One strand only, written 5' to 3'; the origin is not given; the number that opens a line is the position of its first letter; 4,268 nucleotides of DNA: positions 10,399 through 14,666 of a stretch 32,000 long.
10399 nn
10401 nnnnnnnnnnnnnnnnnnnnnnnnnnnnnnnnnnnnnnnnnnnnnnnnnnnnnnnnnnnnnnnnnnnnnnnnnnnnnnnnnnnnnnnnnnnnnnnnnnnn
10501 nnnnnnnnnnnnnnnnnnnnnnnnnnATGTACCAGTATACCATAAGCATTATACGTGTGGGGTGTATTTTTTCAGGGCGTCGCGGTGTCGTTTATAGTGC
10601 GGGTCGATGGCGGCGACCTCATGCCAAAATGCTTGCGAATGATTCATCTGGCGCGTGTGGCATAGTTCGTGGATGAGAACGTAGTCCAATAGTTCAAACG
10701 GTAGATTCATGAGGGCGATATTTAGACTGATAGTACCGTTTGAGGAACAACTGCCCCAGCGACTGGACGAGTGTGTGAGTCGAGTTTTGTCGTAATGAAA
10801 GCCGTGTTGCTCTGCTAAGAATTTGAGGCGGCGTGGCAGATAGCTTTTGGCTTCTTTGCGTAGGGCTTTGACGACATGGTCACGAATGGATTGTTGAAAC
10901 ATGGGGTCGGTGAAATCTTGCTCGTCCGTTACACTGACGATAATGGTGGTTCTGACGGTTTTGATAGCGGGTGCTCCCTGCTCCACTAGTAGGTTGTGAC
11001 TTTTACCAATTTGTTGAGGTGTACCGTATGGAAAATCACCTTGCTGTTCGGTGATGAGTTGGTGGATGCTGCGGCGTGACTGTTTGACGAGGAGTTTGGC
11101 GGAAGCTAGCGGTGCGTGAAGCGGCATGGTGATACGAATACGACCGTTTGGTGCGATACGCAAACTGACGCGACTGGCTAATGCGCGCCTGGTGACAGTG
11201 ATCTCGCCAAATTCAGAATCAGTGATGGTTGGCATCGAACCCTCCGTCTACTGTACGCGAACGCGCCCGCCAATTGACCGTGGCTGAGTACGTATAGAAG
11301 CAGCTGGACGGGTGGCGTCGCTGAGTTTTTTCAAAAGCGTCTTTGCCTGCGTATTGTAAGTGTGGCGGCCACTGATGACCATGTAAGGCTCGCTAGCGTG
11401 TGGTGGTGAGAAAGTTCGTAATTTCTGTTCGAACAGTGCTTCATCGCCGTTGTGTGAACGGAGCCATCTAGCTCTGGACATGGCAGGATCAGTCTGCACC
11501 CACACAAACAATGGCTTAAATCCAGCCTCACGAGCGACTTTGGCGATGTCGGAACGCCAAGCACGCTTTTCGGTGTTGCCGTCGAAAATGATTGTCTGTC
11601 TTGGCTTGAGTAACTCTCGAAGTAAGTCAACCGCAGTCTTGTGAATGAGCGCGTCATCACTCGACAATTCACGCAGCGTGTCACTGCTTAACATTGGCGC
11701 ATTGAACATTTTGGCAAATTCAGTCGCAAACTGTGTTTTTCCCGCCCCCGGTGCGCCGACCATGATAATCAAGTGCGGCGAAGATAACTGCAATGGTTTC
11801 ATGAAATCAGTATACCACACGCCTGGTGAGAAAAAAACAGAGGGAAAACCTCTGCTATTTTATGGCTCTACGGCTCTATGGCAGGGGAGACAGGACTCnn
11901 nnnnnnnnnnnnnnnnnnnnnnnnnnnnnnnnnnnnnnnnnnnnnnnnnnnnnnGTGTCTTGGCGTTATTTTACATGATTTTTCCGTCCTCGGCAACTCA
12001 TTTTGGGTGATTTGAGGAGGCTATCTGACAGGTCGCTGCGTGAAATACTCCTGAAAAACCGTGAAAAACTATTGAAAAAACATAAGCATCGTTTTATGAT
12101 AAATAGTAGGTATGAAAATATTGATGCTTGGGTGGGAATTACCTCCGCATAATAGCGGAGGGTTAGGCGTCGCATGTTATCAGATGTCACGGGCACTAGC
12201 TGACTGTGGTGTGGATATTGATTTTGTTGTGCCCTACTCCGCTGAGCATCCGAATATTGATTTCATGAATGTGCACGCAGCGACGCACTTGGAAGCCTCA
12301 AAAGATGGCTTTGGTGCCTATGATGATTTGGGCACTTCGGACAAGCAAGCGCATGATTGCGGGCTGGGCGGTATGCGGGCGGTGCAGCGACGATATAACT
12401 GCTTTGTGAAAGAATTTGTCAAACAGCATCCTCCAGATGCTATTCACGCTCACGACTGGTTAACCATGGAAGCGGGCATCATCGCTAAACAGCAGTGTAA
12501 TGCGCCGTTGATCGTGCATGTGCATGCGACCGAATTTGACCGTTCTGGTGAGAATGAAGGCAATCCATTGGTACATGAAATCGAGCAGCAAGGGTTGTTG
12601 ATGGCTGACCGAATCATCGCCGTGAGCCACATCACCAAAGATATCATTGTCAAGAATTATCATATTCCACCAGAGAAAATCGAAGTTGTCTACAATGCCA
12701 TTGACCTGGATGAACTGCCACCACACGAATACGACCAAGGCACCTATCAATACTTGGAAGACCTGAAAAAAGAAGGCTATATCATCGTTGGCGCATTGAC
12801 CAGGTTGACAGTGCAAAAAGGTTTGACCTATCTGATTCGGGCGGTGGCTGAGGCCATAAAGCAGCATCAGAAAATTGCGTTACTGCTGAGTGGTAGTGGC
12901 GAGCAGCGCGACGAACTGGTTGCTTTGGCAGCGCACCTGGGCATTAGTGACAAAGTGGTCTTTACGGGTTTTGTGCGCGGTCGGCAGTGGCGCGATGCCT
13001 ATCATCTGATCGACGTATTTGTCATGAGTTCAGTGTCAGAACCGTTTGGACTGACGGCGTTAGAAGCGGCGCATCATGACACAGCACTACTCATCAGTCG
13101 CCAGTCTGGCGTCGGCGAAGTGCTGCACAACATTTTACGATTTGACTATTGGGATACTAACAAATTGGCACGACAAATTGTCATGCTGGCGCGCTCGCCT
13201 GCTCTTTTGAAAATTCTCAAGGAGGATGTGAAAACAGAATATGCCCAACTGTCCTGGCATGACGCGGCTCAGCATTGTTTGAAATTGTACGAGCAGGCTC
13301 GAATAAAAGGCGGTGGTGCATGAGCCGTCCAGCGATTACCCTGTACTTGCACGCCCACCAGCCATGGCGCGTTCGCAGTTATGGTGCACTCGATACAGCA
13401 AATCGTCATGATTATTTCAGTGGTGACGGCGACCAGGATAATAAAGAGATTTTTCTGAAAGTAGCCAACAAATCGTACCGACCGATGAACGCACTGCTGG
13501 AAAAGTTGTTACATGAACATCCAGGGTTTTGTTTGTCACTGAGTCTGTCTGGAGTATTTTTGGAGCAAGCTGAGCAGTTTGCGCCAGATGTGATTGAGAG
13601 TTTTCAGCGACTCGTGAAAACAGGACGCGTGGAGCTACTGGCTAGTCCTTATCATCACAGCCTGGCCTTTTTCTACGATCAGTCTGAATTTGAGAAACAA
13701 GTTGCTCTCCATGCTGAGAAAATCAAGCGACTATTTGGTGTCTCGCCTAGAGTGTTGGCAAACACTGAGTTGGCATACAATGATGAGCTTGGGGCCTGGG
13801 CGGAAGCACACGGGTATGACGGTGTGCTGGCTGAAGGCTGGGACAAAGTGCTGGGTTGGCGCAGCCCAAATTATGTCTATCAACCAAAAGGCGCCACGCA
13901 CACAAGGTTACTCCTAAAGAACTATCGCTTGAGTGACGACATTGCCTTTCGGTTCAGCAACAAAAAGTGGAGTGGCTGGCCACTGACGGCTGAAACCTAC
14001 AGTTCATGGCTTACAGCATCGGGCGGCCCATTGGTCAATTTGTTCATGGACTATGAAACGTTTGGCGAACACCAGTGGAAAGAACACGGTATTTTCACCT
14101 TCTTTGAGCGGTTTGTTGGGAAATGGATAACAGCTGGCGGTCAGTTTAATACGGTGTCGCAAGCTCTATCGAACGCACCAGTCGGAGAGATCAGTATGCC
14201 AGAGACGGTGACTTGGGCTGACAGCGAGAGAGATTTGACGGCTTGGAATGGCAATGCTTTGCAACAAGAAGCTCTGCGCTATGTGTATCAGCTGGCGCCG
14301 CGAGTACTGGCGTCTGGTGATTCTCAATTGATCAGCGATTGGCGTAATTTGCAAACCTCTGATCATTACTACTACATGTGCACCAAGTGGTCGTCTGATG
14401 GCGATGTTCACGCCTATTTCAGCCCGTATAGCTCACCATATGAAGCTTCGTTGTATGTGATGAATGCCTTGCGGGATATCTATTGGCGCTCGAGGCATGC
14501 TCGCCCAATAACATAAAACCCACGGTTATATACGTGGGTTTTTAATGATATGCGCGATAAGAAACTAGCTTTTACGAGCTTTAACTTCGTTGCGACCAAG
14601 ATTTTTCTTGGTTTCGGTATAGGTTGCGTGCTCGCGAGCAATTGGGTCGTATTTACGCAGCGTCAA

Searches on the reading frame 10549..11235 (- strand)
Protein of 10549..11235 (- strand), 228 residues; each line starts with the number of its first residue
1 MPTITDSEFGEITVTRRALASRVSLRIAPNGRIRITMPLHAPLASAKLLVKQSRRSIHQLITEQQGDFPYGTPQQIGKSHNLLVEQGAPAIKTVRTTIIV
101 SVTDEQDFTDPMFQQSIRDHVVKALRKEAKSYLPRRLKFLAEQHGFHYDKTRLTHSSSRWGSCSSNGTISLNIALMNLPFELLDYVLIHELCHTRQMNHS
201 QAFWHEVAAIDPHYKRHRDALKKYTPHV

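Call 40: search_protein_families(library=pfam, proteins=[window:10549-11235:-], max_evalue=0.001)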
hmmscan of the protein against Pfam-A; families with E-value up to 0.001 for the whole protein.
window:10549-11235:- (228 aa): 2 families
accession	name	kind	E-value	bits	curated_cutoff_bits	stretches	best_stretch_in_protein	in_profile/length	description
PF01863.23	YgjP-like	-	1.4e-46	159.6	26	1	22-223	2-206/207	YgjP-like, metallopeptidase domain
PF08325.16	WLM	-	0.00091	19.8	26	0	178-215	78-115/190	WLM domain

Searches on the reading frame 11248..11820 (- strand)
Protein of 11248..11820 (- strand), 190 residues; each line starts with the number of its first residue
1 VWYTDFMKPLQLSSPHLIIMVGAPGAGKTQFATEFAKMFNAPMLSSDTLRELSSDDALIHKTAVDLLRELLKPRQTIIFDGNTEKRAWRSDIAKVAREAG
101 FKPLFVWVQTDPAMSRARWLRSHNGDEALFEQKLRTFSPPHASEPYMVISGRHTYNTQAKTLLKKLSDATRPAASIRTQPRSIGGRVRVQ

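Call 40: search_protein_families(library=pfam, proteins=[window:11248-11820:-], max_evalue=0.001)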
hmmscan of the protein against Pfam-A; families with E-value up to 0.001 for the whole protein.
window:11248-11820:- (190 aa): 7 families
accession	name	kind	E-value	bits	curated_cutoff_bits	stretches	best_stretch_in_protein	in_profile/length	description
PF13671.12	AAA_33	-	9.7e-15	55.6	27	1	17-119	1-115/143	AAA domain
PF06414.18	Zeta_toxin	-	4.5e-09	36.5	22.3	1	11-120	13-141/199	Zeta toxin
PF08433.16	KTI12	-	2.9e-06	27.4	22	1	17-178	3-181/271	Chromatin associated protein KTI12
PF13207.12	AAA_17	-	0.00014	22.6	27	1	21-67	1-46/136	AAA domain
PF17213.9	Hydin_ADK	-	0.00039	21.1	27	1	18-49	2-33/196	Hydin Adenylate kinase-like domain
PF01591.24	6PF2K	-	0.00087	19.1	27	0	13-40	11-38/223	6-phosphofructo-2-kinase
PF07728.20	AAA_5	-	0.0009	19.7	22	0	18-45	2-30/139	AAA domain (dynein-related subfamily)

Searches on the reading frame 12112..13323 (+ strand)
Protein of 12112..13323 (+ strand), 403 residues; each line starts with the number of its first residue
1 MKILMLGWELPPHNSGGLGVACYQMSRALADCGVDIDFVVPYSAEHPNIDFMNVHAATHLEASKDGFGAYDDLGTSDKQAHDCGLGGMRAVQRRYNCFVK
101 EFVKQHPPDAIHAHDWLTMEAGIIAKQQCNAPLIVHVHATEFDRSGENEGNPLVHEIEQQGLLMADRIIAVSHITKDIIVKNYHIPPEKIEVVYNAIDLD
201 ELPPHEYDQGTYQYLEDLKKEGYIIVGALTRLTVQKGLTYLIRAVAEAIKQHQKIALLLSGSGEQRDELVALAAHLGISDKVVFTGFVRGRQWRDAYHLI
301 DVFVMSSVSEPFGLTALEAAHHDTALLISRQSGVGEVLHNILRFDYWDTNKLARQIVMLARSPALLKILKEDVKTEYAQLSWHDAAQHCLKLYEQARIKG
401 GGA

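Call 40: search_protein_families(library=pfam, proteins=[window:12112-13323:+], max_evalue=0.001)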
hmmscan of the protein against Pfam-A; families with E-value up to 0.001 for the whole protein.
window:12112-13323:+ (403 aa): 6 families
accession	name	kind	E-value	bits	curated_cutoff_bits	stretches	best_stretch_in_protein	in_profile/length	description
PF13439.12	Glyco_transf_4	-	1e-25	91.2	28.5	1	16-200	2-169/170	Glycosyltransferase Family 4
PF00534.26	Glycos_transf_1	-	6.8e-23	81.5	26.4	1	219-339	11-132/172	Glycosyl transferases group 1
PF13692.12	Glyco_trans_1_4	-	9.6e-22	78.2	27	1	226-360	4-140/142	Glycosyl transferases group 1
PF13579.12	Glyco_trans_4_4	-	1.1e-19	71.8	29.7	1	16-195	1-157/158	Glycosyl transferase 4-like domain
PF08323.17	Glyco_transf_5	-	2.4e-16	60.6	22.7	2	2-48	1-47/239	Starch synthase catalytic domain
PF20706.3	GT4-conflict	-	2.2e-15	57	26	1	105-396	79-361/385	Family 4 Glycosyltransferase in conflict systems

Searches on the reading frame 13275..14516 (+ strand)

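Call 40: search_protein_families(library=pfam, proteins=[window:13275-14516:+], max_evalue=0.001)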
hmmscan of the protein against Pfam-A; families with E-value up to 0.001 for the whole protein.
window:13275-14516:+ (413 aa): 1 family
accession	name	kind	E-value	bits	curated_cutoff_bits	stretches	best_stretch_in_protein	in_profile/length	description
PF03065.20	Glyco_hydro_57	-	1e-63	215.9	21.2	1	23-299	2-280/291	Glycosyl hydrolase family 57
